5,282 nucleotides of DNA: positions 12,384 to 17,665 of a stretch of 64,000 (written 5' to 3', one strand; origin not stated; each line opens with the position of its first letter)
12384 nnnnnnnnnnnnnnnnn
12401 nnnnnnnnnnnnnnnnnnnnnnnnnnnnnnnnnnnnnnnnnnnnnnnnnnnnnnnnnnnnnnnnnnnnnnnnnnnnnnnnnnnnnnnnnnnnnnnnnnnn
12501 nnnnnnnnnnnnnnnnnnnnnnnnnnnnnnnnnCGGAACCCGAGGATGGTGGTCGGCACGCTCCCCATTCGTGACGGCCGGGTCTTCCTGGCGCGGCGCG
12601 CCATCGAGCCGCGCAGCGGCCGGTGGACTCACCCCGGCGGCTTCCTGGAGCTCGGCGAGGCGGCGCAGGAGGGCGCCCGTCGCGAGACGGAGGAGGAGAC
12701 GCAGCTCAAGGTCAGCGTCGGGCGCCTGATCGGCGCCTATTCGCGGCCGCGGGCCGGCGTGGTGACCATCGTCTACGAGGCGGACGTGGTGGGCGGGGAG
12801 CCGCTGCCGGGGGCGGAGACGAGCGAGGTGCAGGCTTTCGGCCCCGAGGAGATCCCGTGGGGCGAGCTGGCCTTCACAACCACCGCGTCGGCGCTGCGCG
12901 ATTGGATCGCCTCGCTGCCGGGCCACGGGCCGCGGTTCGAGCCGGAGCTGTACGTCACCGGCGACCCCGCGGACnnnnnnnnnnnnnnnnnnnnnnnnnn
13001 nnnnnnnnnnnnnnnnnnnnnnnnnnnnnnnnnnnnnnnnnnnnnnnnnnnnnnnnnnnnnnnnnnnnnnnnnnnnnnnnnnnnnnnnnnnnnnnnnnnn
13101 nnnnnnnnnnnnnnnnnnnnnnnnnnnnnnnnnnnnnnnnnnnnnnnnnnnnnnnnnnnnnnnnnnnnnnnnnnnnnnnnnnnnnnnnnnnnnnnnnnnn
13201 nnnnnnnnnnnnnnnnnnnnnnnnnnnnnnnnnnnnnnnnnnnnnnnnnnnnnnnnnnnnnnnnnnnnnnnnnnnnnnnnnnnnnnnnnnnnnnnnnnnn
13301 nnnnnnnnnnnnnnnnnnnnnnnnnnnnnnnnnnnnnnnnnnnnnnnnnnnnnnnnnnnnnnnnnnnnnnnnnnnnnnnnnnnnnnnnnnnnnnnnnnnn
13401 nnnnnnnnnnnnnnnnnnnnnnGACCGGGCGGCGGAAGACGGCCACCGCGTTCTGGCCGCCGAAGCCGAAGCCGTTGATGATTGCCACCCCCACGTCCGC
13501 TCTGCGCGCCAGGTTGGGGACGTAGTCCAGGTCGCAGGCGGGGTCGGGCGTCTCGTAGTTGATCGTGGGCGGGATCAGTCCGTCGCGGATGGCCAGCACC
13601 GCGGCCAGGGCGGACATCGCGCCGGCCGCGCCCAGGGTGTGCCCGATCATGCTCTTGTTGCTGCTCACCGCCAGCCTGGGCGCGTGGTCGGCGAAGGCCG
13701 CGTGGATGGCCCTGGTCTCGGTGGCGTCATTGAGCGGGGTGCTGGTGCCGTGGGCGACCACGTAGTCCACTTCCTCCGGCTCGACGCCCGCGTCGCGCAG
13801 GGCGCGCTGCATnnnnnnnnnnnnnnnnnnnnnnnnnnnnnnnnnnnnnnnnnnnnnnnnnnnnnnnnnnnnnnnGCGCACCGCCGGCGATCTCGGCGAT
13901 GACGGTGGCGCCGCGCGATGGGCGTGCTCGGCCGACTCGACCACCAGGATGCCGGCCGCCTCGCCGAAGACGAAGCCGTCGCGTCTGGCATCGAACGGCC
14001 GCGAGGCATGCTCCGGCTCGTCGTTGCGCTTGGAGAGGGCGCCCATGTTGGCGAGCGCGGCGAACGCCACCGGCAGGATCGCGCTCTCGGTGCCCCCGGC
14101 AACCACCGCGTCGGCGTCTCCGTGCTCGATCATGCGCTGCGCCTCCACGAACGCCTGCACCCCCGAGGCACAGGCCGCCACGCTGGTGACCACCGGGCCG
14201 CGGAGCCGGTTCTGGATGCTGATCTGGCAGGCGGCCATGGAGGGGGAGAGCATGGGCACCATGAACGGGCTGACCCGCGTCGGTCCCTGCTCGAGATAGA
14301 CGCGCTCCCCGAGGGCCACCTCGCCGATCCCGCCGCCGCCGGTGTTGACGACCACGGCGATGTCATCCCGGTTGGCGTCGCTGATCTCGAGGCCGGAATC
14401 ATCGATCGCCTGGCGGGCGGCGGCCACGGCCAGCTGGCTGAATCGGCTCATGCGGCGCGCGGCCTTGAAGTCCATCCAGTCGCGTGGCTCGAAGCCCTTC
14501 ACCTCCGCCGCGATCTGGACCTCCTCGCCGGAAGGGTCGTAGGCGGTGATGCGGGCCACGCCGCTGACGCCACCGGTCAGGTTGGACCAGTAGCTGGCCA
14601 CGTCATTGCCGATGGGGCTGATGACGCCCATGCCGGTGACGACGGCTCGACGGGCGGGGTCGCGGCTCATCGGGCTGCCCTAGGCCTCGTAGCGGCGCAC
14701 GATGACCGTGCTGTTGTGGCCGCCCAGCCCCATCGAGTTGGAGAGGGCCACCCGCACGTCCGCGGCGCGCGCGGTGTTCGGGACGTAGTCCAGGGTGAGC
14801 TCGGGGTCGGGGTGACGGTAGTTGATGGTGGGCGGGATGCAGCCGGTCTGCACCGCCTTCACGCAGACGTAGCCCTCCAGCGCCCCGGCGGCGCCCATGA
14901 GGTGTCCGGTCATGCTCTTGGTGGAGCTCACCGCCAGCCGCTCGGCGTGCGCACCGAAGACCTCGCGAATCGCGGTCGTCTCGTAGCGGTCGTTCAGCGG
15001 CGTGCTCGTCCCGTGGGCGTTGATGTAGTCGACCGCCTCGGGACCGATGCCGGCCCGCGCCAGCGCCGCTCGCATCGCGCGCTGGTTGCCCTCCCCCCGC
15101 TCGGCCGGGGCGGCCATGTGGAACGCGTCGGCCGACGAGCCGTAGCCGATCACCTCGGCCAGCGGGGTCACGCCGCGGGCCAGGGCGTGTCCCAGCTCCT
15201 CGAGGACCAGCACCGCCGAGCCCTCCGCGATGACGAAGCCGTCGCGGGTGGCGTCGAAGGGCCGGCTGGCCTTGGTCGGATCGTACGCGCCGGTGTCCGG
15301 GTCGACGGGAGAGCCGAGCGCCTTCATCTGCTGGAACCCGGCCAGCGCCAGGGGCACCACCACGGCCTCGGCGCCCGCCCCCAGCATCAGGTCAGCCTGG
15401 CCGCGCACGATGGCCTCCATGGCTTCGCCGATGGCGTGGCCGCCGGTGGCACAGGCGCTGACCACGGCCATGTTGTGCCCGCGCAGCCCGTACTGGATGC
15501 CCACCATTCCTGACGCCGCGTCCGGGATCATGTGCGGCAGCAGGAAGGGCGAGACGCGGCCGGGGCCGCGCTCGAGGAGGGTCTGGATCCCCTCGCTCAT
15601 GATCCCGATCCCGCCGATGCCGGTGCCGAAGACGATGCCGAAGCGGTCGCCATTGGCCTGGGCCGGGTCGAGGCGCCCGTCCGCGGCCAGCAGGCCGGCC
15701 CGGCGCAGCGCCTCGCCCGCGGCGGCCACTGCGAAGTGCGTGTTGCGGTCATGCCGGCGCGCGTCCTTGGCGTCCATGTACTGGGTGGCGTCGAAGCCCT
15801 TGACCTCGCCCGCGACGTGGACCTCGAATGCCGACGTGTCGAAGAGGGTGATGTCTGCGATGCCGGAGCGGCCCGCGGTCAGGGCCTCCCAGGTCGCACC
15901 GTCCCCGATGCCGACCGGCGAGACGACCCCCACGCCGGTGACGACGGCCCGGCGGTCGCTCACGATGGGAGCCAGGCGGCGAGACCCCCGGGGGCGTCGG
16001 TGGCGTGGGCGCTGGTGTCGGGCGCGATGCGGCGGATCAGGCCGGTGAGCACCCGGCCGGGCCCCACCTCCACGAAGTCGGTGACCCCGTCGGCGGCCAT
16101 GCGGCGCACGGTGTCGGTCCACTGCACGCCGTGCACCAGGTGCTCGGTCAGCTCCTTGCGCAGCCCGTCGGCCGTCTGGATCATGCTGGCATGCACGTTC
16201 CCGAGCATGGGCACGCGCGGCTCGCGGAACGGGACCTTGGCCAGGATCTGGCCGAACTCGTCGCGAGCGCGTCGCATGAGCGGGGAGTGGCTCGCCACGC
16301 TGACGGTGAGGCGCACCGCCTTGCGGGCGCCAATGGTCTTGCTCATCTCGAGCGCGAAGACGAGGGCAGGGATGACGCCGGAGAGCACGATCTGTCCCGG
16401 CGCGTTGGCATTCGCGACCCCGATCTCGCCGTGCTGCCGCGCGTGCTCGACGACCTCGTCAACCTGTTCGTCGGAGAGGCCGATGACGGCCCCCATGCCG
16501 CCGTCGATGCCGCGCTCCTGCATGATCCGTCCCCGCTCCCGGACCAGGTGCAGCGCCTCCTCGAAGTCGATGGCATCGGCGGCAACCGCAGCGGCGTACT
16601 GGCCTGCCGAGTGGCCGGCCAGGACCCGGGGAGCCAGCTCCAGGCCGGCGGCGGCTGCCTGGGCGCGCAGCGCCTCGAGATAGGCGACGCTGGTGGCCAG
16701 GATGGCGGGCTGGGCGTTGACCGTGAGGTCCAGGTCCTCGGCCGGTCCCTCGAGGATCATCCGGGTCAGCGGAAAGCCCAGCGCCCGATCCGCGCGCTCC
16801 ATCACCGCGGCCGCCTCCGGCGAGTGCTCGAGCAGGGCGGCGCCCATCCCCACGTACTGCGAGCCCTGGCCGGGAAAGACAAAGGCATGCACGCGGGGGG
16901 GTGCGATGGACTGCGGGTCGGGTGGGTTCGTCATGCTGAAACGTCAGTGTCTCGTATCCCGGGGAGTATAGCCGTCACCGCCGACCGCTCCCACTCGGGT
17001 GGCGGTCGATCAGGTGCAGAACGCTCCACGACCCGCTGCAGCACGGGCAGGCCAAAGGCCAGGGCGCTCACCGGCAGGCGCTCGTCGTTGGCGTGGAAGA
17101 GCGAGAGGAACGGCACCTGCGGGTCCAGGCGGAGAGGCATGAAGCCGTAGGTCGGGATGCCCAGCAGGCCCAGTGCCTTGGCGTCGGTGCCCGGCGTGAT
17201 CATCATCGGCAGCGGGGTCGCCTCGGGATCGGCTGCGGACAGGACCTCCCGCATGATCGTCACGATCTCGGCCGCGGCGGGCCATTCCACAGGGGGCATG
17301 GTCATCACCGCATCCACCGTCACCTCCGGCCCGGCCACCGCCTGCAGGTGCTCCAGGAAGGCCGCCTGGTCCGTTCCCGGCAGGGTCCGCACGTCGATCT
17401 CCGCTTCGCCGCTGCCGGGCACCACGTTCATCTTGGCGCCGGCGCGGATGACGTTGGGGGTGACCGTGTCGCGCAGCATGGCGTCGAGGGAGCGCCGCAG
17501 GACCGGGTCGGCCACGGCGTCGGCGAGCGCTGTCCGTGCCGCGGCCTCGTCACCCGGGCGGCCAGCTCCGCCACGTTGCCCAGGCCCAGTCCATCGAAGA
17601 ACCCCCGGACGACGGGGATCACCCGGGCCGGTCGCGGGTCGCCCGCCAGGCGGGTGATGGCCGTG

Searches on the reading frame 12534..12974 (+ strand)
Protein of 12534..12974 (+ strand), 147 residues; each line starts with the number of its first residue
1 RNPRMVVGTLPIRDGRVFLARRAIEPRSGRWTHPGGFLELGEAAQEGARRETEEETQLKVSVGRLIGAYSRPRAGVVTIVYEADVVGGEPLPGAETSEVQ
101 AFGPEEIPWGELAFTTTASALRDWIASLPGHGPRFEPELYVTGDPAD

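Call 12: find_related_loci(query=window:12534-12974:+, collection=genome_contigs, flank=4000)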
Query window:12534-12974:+ (147 aa) in genome_contigs; peptide patterns used: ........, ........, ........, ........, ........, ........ (x = any residue, [..] = any of these).
278 stretches matched a pattern; 147 encode a relative of the query (tblastn E <= 1e-3); the best 80 are kept; 80 distinct loci.
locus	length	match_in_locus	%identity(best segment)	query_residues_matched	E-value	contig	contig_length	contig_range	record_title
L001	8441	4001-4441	84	1-147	2e-80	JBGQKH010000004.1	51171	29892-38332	MAG: Candidatus Limnocylindria bacterium isolate OBJ2_061818_050_66 k141_1488638_length_51171_cov_11.7757, whole genome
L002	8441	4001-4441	81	1-147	6e-78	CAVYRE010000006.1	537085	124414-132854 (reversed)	MAG: uncultured Chloroflexia bacterium isolate MFD06085.bin.1.42 genome assembly, contig: contig_8484, whole genome shot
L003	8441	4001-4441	81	1-147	1e-77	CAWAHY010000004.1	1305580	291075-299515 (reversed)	MAG: uncultured Chloroflexia bacterium isolate MFD02242.bin.2.61 genome assembly, contig: contig_7943, whole genome shot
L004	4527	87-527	83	1-147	1e-77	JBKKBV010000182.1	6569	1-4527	MAG: Candidatus Limnocylindria bacterium isolate swi_bin.375 S1Ck127_12789111_flag_0_multi_7.9643_len_6569, whole genome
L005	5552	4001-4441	83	1-147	2e-77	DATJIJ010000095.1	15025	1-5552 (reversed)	MAG TPA_asm: Candidatus Methylomirabilota bacterium isolate SMAG_U15535 k141_6363002, whole genome shotgun sequence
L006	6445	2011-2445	83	1-145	2e-77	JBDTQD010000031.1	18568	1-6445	MAG: Chloroflexota bacterium isolate cluster3_bin.213 NODE_10851_length_18568_cov_38.053746, whole genome shotgun sequen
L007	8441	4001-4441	82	1-147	8e-77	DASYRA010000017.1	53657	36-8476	MAG TPA_asm: Candidatus Limnocylindria bacterium isolate SMAG_U4499 k141_60942, whole genome shotgun sequence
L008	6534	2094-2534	82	1-147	5e-77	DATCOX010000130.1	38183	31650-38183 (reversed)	MAG TPA_asm: Candidatus Limnocylindria bacterium isolate SMAG_U7212 k141_582427, whole genome shotgun sequence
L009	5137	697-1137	82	1-147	4e-77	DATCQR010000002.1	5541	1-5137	MAG TPA_asm: Candidatus Limnocylindria bacterium isolate SMAG_U7258 k141_139404, whole genome shotgun sequence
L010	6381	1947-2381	82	1-145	2e-76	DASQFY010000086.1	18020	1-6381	MAG TPA_asm: Candidatus Dormiibacterota bacterium isolate SMAG_U11792 k141_301003, whole genome shotgun sequence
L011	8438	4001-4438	84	1-146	4e-76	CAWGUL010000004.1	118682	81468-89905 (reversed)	MAG: uncultured Chloroflexia bacterium isolate MFD08669.bin.2.74 genome assembly, contig: contig_23997, whole genome sho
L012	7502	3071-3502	83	1-144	2e-76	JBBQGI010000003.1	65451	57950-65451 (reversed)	MAG: Candidatus Limnocylindria bacterium isolate Co_metawrap_970 Cmw_970_k141_26013775_length_65451_cov_22.9987, whole g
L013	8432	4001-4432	83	1-144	4e-76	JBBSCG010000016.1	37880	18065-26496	MAG: Candidatus Limnocylindria bacterium isolate metawrap_la6_10 metawrap_la6_10_K_1415144_L_37880_cov_22.9588, whole ge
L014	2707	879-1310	83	1-144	2e-76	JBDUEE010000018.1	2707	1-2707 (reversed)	MAG: Chloroflexota bacterium isolate cluster4_bin.88 NODE_223577_length_2707_cov_5.521116, whole genome shotgun sequence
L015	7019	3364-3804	82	1-147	2e-75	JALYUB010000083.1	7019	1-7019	MAG: Chloroflexota bacterium isolate LAG bin6 SD1463-65_k127_1402729, whole genome shotgun sequence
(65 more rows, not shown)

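Call 33: find_related_loci(query=window:12534-12974:+, collection=metagenome_contigs, flank=3000)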
Query window:12534-12974:+ (147 aa) in metagenome_contigs; peptide patterns used: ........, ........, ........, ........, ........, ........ (x = any residue, [..] = any of these).
368 stretches matched a pattern; 175 encode a relative of the query (tblastn E <= 1e-3); the best 80 are kept; 80 distinct loci.
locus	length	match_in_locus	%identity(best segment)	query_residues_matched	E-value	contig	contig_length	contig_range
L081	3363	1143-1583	86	1-147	2e-80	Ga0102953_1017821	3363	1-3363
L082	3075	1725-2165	83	1-147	1e-80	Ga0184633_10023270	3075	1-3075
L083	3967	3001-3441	82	1-147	1e-78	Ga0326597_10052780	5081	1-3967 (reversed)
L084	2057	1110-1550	83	1-147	8e-81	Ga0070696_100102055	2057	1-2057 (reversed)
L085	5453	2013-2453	81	1-147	1e-77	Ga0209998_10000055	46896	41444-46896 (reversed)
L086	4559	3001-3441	81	1-147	9e-78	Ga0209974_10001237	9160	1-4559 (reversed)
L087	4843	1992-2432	83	1-147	8e-78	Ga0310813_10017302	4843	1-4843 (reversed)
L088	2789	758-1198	83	1-147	9e-79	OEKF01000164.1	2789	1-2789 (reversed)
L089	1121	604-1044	83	1-147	2e-83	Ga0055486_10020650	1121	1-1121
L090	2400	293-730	81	1-146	3e-79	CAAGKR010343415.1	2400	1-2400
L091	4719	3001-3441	83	1-147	8e-78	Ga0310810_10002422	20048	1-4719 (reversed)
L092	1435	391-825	83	1-145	7e-82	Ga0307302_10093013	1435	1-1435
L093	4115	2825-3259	81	1-145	3e-77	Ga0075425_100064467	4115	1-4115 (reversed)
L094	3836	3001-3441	82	1-147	1e-76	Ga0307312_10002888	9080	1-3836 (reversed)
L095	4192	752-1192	82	1-147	1e-76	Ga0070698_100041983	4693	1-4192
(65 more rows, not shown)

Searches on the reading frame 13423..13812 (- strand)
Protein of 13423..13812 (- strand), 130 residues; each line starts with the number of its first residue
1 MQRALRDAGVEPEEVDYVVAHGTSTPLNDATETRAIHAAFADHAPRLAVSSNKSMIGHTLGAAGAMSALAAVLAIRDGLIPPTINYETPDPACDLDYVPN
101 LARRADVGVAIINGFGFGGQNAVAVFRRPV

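Call 13: search_protein_families(library=pfam, proteins=[window:13423-13812:-])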
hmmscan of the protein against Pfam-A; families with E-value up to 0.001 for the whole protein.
window:13423-13812:- (130 aa): 1 family
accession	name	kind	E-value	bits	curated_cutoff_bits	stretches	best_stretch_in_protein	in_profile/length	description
PF02801.28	Ketoacyl-synt_C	-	1.3e-33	115.9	20.8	1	1-87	31-119/119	Beta-ketoacyl synthase, C-terminal domain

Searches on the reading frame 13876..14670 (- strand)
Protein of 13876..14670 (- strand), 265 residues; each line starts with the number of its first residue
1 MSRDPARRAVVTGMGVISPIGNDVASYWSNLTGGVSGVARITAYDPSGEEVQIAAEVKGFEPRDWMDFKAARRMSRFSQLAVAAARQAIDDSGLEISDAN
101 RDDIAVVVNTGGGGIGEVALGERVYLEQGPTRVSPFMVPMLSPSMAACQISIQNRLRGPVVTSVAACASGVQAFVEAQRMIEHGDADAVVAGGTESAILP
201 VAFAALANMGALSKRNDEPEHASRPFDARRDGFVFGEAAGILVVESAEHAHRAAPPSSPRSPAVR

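Call 13: search_protein_families(library=pfam, proteins=[window:13876-14670:-])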
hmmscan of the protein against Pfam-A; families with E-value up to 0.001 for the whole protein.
window:13876-14670:- (265 aa): 2 families
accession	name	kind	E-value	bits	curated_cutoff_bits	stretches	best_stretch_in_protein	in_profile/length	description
PF00109.32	ketoacyl-synt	-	3.6e-51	174.6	20.8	1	7-250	2-252/252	Beta-ketoacyl synthase, N-terminal domain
PF00108.29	Thiolase_N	-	1.5e-05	25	26.4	1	161-196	79-114/260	Thiolase, N-terminal domain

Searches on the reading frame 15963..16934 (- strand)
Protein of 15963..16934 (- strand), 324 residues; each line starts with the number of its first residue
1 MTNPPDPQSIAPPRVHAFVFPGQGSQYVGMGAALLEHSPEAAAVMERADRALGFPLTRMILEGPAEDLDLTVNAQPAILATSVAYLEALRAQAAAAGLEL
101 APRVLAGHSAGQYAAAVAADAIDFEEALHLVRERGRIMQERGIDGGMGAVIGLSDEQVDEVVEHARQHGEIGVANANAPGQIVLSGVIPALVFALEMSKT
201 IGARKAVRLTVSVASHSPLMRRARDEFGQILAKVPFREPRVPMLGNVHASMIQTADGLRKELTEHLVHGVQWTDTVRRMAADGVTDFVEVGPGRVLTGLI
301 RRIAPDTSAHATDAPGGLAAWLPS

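Call 53: search_protein_families(library=pfam, proteins=[window:15963-16934:-], max_evalue=0.0001)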
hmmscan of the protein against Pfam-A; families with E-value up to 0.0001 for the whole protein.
window:15963-16934:- (324 aa): 1 family
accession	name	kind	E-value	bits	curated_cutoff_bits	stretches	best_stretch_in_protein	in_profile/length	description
PF00698.26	Acyl_transf_1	-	3e-41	142.4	32.7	1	18-300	2-275/319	Acyl transferase domain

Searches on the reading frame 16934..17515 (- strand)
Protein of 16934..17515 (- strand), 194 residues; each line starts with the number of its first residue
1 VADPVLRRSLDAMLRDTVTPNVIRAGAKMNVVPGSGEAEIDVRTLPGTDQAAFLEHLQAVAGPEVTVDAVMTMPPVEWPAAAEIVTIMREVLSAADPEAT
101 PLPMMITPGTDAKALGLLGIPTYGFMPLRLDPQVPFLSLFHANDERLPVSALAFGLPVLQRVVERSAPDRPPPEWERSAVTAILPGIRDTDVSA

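Call 53: search_protein_families(library=pfam, proteins=[window:16934-17515:-], max_evalue=0.0001)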
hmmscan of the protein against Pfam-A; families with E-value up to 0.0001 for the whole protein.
window:16934-17515:- (194 aa): 2 families
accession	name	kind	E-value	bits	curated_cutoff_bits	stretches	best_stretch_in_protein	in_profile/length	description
PF07687.19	M20_dimer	-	1e-06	29.1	21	1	14-62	52-100/107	Peptidase dimerisation domain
PF01546.33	Peptidase_M20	-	3.8e-06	27.4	24.6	1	32-164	112-205/206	Peptidase family M20/M25/M40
